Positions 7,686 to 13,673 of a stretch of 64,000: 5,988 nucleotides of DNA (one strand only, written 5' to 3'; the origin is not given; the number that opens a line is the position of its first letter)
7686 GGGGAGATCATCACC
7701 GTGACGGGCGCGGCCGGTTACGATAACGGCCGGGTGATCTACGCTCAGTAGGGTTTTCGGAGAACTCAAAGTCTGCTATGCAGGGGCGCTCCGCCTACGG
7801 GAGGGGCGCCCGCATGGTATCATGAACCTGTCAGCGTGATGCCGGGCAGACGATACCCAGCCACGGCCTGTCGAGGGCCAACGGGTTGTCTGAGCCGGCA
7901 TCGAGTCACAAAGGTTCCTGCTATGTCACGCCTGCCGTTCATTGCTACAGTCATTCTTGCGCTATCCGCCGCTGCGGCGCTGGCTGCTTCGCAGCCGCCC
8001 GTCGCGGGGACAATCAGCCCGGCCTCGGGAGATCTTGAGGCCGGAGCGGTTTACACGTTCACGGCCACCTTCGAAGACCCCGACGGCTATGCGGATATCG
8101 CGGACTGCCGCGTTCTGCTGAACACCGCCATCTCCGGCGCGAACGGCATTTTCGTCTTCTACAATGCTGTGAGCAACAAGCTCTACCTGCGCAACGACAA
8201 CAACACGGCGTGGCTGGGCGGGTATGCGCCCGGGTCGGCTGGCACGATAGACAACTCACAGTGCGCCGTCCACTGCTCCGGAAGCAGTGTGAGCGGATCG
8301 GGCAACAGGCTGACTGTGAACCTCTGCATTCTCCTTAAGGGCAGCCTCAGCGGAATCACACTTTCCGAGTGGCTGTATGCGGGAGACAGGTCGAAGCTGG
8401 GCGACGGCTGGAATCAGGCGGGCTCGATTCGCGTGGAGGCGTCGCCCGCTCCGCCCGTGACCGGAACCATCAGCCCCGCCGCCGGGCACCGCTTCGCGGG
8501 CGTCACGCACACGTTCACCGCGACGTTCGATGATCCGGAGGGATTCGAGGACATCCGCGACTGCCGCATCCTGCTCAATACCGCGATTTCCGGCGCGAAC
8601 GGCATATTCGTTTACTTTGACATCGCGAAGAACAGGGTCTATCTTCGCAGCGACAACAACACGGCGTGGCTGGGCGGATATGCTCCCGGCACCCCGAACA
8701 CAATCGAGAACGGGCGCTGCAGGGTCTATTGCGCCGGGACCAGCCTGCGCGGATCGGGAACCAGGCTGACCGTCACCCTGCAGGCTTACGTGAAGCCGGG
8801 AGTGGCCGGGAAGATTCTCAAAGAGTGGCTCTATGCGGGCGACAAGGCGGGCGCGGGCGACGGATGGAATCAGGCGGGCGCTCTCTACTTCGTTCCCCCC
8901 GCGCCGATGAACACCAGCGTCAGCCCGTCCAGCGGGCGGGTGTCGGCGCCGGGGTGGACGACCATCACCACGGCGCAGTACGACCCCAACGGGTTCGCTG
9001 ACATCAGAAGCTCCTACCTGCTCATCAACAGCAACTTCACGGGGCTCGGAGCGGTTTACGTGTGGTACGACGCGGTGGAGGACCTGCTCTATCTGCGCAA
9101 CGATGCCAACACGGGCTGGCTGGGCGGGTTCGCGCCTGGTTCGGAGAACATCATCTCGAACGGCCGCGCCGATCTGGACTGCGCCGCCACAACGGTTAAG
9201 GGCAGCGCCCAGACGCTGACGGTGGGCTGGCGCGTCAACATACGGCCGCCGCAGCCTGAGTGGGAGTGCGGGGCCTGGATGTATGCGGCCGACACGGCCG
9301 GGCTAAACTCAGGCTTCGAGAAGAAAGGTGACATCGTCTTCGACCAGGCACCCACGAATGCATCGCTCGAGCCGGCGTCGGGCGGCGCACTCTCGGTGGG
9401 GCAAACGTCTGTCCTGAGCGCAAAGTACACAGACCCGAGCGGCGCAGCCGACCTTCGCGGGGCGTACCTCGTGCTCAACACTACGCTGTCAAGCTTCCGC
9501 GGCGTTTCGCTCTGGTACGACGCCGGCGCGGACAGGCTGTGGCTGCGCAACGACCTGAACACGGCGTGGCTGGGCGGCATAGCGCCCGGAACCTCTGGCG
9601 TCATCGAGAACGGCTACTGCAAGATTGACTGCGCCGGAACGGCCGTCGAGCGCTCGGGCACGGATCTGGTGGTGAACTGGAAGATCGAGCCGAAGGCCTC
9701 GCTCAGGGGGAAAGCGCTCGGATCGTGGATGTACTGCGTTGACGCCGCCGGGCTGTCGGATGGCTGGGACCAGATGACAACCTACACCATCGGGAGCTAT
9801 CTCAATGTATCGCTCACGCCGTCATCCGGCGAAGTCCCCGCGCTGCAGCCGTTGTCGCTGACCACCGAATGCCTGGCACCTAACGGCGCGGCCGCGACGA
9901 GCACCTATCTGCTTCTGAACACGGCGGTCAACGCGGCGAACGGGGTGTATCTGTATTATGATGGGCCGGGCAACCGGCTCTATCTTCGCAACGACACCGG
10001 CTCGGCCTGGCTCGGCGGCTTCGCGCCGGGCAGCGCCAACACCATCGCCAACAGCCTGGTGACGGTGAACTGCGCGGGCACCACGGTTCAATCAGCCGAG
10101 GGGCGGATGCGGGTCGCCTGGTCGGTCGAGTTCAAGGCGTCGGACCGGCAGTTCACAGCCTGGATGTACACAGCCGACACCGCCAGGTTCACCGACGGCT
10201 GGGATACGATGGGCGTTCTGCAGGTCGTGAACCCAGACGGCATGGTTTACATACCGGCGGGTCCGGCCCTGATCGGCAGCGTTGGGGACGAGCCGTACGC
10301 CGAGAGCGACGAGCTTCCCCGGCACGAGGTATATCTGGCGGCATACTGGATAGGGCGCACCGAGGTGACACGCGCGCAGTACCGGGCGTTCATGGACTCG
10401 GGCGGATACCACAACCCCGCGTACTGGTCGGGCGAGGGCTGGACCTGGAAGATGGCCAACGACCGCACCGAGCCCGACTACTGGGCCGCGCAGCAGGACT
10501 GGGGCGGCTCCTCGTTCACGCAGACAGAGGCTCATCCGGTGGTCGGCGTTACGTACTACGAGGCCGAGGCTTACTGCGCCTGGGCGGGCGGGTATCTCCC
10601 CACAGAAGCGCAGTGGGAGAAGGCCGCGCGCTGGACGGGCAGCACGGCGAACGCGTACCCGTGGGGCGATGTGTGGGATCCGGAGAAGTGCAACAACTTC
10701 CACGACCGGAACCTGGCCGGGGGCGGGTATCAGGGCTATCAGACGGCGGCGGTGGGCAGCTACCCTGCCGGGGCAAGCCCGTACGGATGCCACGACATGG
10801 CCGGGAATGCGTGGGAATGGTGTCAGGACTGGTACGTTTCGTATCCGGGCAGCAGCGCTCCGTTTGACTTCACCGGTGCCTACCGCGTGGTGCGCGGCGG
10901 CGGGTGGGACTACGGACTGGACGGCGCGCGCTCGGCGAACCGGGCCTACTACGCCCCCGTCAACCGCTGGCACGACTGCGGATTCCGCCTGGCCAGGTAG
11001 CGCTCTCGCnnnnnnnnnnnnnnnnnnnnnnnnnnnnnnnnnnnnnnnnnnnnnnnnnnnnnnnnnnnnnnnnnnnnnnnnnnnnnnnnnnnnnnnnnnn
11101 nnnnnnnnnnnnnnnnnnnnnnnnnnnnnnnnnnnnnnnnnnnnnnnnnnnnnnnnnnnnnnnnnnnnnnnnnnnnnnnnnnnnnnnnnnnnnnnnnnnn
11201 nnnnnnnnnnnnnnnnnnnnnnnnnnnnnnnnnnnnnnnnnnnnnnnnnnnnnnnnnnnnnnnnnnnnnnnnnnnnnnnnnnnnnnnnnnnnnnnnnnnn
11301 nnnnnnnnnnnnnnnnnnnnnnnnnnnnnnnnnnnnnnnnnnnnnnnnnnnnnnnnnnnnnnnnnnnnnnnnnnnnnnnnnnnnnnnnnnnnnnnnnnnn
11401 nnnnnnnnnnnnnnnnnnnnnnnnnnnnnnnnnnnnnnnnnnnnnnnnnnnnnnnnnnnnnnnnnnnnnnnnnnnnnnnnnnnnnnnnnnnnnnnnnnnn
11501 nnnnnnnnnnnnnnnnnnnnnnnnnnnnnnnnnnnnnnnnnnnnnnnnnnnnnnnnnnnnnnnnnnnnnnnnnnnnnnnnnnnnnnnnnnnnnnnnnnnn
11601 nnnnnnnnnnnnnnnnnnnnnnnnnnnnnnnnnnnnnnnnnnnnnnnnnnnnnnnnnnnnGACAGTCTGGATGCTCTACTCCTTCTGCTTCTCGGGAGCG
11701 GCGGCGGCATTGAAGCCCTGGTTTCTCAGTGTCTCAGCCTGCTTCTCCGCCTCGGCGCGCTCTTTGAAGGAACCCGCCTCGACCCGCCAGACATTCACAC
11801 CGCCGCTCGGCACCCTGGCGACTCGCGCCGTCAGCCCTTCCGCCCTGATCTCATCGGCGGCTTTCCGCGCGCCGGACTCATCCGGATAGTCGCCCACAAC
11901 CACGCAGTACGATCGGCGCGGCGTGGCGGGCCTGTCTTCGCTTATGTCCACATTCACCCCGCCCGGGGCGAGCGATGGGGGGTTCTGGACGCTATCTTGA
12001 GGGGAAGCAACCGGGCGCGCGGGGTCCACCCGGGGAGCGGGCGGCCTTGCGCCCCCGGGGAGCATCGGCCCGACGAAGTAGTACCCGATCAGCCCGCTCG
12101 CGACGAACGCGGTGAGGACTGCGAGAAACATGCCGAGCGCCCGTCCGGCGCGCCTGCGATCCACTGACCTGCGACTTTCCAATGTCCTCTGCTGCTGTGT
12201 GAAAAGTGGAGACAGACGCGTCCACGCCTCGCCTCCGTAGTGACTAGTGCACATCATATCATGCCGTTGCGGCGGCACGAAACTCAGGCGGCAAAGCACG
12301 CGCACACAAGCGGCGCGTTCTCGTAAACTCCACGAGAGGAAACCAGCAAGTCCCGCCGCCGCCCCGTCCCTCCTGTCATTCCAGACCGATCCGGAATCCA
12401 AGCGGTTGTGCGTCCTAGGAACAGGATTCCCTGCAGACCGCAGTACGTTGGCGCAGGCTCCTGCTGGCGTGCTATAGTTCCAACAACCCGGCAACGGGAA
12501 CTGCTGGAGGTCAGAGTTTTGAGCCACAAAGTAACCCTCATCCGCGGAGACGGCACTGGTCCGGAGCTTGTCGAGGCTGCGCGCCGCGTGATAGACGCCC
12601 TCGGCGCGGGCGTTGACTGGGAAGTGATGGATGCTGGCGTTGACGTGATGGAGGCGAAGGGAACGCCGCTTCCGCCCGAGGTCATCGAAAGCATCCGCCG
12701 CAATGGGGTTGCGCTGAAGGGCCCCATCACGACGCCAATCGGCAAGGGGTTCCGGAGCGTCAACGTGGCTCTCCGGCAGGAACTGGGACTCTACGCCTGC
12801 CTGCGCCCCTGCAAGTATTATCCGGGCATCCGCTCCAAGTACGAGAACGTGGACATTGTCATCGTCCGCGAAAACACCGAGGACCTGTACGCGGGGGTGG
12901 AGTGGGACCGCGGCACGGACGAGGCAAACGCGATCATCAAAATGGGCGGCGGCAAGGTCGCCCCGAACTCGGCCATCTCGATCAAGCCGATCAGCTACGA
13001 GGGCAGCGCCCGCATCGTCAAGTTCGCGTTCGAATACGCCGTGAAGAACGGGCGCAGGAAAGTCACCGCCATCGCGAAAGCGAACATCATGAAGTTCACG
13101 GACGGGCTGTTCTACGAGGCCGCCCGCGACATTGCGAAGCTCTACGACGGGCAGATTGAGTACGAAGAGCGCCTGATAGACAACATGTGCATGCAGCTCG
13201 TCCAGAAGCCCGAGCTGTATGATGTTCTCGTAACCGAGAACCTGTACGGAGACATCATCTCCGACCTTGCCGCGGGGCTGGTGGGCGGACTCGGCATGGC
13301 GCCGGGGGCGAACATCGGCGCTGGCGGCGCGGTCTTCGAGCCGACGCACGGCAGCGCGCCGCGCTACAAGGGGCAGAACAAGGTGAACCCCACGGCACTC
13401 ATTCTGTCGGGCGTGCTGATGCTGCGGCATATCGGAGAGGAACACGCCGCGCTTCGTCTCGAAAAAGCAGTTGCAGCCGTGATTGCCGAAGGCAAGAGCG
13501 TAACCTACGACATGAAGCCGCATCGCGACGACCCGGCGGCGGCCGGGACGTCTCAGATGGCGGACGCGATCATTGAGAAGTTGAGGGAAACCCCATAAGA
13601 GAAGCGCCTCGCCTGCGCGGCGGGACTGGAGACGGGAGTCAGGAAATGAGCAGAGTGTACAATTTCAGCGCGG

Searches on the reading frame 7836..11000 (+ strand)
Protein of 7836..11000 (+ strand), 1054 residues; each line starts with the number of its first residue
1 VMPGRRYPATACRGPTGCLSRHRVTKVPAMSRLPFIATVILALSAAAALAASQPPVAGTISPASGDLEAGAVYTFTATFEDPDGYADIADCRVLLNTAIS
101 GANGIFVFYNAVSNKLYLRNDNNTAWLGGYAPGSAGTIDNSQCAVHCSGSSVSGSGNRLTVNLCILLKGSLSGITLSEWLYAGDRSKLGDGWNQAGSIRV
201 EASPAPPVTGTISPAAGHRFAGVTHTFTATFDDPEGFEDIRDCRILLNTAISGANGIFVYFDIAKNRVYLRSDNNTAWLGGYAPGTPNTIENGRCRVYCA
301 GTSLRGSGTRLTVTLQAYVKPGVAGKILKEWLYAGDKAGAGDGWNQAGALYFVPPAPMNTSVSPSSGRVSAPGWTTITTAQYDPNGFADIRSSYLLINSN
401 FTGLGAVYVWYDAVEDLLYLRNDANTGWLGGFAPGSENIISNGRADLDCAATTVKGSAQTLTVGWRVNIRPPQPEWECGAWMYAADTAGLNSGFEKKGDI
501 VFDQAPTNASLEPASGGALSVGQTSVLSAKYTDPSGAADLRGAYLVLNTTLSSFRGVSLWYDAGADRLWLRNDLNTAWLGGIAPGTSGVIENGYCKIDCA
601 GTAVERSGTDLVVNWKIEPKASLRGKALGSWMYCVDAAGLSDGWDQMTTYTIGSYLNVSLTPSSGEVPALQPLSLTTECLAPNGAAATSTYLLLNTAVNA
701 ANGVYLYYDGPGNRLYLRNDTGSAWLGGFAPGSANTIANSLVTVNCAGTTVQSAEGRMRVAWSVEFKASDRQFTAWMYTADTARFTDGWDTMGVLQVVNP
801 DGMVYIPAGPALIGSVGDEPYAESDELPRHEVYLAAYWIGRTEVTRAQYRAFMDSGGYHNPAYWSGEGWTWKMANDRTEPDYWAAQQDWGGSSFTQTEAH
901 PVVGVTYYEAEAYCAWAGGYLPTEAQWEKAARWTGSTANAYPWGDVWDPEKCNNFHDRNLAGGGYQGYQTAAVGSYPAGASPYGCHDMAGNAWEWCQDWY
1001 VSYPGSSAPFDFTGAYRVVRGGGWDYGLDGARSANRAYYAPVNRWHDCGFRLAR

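Call 6: search_protein_families(library=pfam, proteins=[window:7836-11000:+])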
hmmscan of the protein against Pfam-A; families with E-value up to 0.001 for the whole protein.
window:7836-11000:+ (1054 aa): 1 family
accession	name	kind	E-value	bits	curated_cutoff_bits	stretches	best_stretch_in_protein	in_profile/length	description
PF03781.23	FGE-sulfatase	-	3.9e-54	184.4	23.3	1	801-1054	3-255/255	Sulfatase-modifying factor enzyme 1-like domain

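Call 11: search_protein_families(library=ncbifam, proteins=[window:7836-11000:+])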
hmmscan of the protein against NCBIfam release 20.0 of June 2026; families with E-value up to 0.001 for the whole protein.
window:7836-11000:+ (1054 aa): 6 families
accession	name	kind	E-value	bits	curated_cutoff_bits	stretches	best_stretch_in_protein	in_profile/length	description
TIGR03440.2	egtB_TIGR03440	equivalog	2.5e-48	165.2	360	1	801-1053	171-413/413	ergothioneine biosynthesis protein EgtB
NF041186.1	SenA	equivalog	1.9e-39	136.1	420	1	795-1053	162-381/382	selenoneine synthase SenA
TIGR04344.1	ovoA_Nterm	equivalog_domain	4e-19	68.8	400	1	802-1040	189-432/444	5-histidylcysteine sulfoxide synthase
TIGR03525.2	GldK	equivalog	5.5e-18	65.5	350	2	898-1002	218-340/408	T9SS ring complex lipoprotein PorK/GldK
NF051459.1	pyoverdine_PvdO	equivalog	3.6e-14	52.5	500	1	802-1054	35-278/280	dihydropyoverdine dehydrogenase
TIGR03530.1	GldJ_short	equivalog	0.00013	21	382.9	1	802-921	65-181/396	gliding motility lipoprotein GldJ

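Call 60: list_cluster_members(proteins=[window:7923-11000:+, window:7839-11000:+])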
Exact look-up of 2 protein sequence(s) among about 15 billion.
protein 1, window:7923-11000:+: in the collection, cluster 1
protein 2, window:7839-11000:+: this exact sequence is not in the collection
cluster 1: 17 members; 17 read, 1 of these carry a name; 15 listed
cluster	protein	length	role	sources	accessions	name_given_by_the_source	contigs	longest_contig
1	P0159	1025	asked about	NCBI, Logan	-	-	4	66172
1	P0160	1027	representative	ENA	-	-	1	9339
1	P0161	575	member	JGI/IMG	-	formylglycine-generating enzyme required for sulfatase activity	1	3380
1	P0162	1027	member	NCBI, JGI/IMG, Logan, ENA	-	-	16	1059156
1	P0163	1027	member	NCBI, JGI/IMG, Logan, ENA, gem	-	-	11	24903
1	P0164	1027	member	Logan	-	-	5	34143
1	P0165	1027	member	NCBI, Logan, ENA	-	-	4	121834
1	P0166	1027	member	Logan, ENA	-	-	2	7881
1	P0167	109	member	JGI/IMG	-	-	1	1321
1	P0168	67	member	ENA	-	-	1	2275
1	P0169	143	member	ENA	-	-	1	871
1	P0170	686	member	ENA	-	-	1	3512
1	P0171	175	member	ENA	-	-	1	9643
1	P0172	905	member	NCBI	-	-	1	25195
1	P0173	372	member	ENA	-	-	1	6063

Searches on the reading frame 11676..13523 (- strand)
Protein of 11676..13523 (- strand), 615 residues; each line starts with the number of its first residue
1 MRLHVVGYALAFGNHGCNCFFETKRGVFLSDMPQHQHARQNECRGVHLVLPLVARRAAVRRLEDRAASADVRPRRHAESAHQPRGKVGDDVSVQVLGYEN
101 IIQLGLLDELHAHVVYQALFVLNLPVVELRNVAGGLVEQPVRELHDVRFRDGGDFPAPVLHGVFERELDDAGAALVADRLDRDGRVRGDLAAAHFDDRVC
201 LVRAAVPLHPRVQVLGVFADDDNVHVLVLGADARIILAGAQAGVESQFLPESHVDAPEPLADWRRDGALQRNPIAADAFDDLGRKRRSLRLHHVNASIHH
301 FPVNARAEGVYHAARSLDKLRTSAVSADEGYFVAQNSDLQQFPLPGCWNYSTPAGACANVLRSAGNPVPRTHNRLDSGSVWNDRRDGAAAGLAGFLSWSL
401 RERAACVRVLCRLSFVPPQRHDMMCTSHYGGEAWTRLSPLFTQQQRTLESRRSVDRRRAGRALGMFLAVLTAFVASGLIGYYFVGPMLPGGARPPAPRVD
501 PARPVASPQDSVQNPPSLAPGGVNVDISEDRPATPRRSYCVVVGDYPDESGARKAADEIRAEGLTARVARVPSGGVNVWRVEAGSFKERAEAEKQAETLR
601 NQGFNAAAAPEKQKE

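Call 6: search_protein_families(library=pfam, proteins=[window:11676-13523:-])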
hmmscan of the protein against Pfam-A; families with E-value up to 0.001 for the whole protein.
window:11676-13523:- (615 aa): 1 family
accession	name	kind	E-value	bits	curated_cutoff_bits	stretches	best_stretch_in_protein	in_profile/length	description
PF05036.18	SPOR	-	3.6e-12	46.9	21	1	537-607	3-73/76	SPOR domain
